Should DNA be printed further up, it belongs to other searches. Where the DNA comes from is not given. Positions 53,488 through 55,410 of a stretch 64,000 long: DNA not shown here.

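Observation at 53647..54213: ABC permease fused to a degenerate class III adenylyl/guanylyl-cyclase-like domain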

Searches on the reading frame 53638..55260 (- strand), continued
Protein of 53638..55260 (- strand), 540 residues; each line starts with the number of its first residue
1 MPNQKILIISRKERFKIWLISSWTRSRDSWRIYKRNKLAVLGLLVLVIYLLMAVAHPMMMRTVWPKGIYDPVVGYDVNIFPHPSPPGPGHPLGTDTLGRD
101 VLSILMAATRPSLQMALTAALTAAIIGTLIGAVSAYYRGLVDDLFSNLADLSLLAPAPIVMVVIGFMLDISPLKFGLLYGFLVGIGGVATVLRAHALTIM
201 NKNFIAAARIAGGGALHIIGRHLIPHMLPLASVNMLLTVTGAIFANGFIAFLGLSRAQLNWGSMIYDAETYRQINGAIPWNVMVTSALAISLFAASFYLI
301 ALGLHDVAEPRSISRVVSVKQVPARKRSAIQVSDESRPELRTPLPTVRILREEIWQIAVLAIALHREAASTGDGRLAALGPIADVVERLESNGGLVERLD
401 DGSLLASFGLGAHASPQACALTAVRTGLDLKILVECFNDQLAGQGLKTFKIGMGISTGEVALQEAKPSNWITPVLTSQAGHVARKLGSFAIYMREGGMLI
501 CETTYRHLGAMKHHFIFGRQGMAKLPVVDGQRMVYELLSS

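Call 61: predict_structure(alignment_id=A1)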
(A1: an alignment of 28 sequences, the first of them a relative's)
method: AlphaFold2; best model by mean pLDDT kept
length: 540 residues; sequences in the alignment: 28
mean_pLDDT: 72.9   pTM: 0.47
mean pLDDT of the five models: 72.9, 72.7, 69.8, 69.4, 67.2
residues with pLDDT >= 90: 80; 70-90: 266; 50-70: 118; < 50: 76
segments of 3 or more residues with pLDDT < 50: 1-6, 62-76, 79-82, 90-94, 317-350, 369-376
pLDDT, mean of each block of 10 residues (from residue 1): 53 81 83 88 87 68 42 45 51 49 58 77 87 84 83 69 66 82 83 81 79 79 79 69 63 60 57 59 65 80 80 51 34 31 36 85 74 49 84 87 88 85 93 86 79 94 68 89 93 90 91 89 81 91
secondary structure, 60 per line:
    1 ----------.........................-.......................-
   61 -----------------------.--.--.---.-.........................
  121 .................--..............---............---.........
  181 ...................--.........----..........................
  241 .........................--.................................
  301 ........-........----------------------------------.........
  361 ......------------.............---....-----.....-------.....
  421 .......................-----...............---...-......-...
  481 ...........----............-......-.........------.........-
elements in order: H11-35 H37-59 H96-137 H140-153 H157-168 H172-199 H202-210 H215-265 H268-308 H310-317 E352-366 H379-391 E395-398 E404-408 H416-443 E449-463 H471-476 H478-491 E496-501 H502-507 H509-514 E516-524 E531-539

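Call 66: search_protein_families(library=pfam, proteins=[P0062, P0071, P0075, P0082, P0070, P0044, P0110, P0119, P0039, P0081], max_evalue=0.01)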
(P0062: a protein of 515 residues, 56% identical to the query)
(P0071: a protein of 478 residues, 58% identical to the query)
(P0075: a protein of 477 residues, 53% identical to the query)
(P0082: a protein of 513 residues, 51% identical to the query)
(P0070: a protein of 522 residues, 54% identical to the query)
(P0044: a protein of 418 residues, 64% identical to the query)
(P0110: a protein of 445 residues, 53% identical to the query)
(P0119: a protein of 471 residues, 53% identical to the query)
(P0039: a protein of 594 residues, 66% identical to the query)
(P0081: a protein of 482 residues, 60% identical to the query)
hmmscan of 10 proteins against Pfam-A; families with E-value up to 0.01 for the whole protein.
P0062 (515 aa): 6 families
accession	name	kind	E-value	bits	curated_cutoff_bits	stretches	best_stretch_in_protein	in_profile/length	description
PF00528.27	BPD_transp_1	-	1.4e-13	51.4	26.4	1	135-319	6-183/184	Binding-protein-dependent transport system inner membrane component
PF12911.12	OppC_N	-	3e-08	33.8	23.9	1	32-66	3-37/53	N-terminal TM domain of oligopeptide transport permease C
PF13424.12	TPR_12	-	0.00064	20.3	30.1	1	467-508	32-74/77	Tetratricopeptide repeat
PF13432.12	TPR_16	-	0.0016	19.3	32.7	0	433-502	2-54/65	Tetratricopeptide repeat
PF07719.23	TPR_2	-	0.005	17.3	27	0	482-508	4-30/34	Tetratricopeptide repeat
PF14559.12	TPR_19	-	0.0058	17.4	25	0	459-502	5-48/68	Tetratricopeptide repeat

P0071 (478 aa): 2 families
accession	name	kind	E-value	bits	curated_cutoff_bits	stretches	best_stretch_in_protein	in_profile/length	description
PF00528.27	BPD_transp_1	-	4.7e-16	59.5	26.4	1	134-319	2-183/184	Binding-protein-dependent transport system inner membrane component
PF12911.12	OppC_N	-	6.6e-05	23.2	23.9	1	32-66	3-37/53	N-terminal TM domain of oligopeptide transport permease C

P0075 (477 aa): 3 families
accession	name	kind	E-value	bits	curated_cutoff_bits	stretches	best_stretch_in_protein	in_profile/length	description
PF00528.27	BPD_transp_1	-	6.6e-15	55.7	26.4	1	134-319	3-183/184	Binding-protein-dependent transport system inner membrane component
PF12911.12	OppC_N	-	1.7e-05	25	23.9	1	33-66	4-37/53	N-terminal TM domain of oligopeptide transport permease C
PF07719.23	TPR_2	-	0.0042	17.5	27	0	446-474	1-29/34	Tetratricopeptide repeat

P0082 (513 aa): 6 families
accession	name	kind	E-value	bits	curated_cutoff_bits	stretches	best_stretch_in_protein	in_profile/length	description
PF00528.27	BPD_transp_1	-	5.6e-13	49.5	26.4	1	137-319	9-183/184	Binding-protein-dependent transport system inner membrane component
PF12911.12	OppC_N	-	2.3e-06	27.8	23.9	1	34-66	5-37/53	N-terminal TM domain of oligopeptide transport permease C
PF00515.34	TPR_1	-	0.00055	20.1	27.8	0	485-508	4-27/34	Tetratricopeptide repeat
PF07719.23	TPR_2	-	0.00066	20.1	27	1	484-511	3-30/34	Tetratricopeptide repeat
PF13432.12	TPR_16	-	0.0065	17.3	32.7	0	435-510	1-59/65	Tetratricopeptide repeat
PF13424.12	TPR_12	-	0.0086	16.7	30.1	1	471-511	32-74/77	Tetratricopeptide repeat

P0070 (522 aa): 8 families
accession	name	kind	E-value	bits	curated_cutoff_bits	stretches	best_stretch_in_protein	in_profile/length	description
PF00528.27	BPD_transp_1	-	8.6e-13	48.8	26.4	1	134-319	2-183/184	Binding-protein-dependent transport system inner membrane component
PF12911.12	OppC_N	-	2.4e-06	27.8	23.9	1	32-66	3-37/53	N-terminal TM domain of oligopeptide transport permease C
PF07719.23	TPR_2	-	9.4e-06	25.8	27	1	474-500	4-30/34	Tetratricopeptide repeat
PF13424.12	TPR_12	-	1.9e-05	25.2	30.1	1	462-500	34-74/77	Tetratricopeptide repeat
PF13432.12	TPR_16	-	0.00016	22.5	32.7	0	424-499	1-59/65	Tetratricopeptide repeat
PF13176.12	TPR_7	-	0.00069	20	27.9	0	473-497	1-27/36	Tetratricopeptide repeat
PF00515.34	TPR_1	-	0.0033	17.6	27.8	0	476-500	6-30/34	Tetratricopeptide repeat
PF13428.12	TPR_14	-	0.0066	17.5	23.5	0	474-500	4-30/44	Tetratricopeptide repeat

P0044 (418 aa): 2 families
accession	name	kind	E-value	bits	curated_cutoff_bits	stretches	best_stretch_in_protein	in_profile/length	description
PF00528.27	BPD_transp_1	-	3.7e-15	56.6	26.4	1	220-405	1-182/184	Binding-protein-dependent transport system inner membrane component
PF12911.12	OppC_N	-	7.9e-07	29.3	23.9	1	119-153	3-37/53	N-terminal TM domain of oligopeptide transport permease C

P0110 (445 aa): 3 families
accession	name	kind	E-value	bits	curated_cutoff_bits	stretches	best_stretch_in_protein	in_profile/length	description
PF00528.27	BPD_transp_1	-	6.1e-18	65.6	26.4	1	253-441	2-183/184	Binding-protein-dependent transport system inner membrane component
PF12911.12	OppC_N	-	1e-07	32.1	23.9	1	149-183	2-36/53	N-terminal TM domain of oligopeptide transport permease C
PF13428.12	TPR_14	-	0.0024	18.8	23.5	0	16-53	7-44/44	Tetratricopeptide repeat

P0119 (471 aa): 7 families
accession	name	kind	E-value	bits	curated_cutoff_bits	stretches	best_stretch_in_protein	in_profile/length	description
PF00528.27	BPD_transp_1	-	3.3e-14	53.5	26.4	1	277-467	1-183/184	Binding-protein-dependent transport system inner membrane component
PF12911.12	OppC_N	-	7.2e-07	29.4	23.9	1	177-210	4-37/53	N-terminal TM domain of oligopeptide transport permease C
PF14559.12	TPR_19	-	0.0002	22.1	25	0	17-47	35-64/68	Tetratricopeptide repeat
PF13428.12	TPR_14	-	0.00024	22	23.5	0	17-48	11-42/44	Tetratricopeptide repeat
PF22256.2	BDI_1685-like_C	-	0.002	18.4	27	1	8-47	63-102/192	BDI_1685-like, C-terminal domain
PF23914.1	TPR_CcmH_CycH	-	0.0061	16.9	42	0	5-51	84-131/158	Cytochrome c-type biogenesis protein H TPR domain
PF01239.28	PPTA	-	0.0089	16.2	29.5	0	28-51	6-29/32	Protein prenyltransferase alpha subunit repeat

P0039 (594 aa): 2 families
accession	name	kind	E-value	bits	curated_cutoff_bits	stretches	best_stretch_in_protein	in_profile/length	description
PF00528.27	BPD_transp_1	-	1.5e-14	54.6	26.4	1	406-592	1-183/184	Binding-protein-dependent transport system inner membrane component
PF12911.12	OppC_N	-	1.7e-08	34.7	23.9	1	305-339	3-37/53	N-terminal TM domain of oligopeptide transport permease C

P0081 (482 aa): 5 families
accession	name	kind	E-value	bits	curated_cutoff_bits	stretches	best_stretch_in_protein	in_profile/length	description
PF00528.27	BPD_transp_1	-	7.1e-14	52.4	26.4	1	257-441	2-182/184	Binding-protein-dependent transport system inner membrane component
PF12911.12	OppC_N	-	2.7e-07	30.8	23.9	1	155-188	3-36/53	N-terminal TM domain of oligopeptide transport permease C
PF13428.12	TPR_14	-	0.0026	18.7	23.5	0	8-45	4-41/44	Tetratricopeptide repeat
PF22860.2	DUF7017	-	0.0027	18.1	27.5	1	11-82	7-80/141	Domain of unknown function (DUF7017)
PF13174.12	TPR_6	-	0.0076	17.3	26.3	0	6-38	1-33/33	Tetratricopeptide repeat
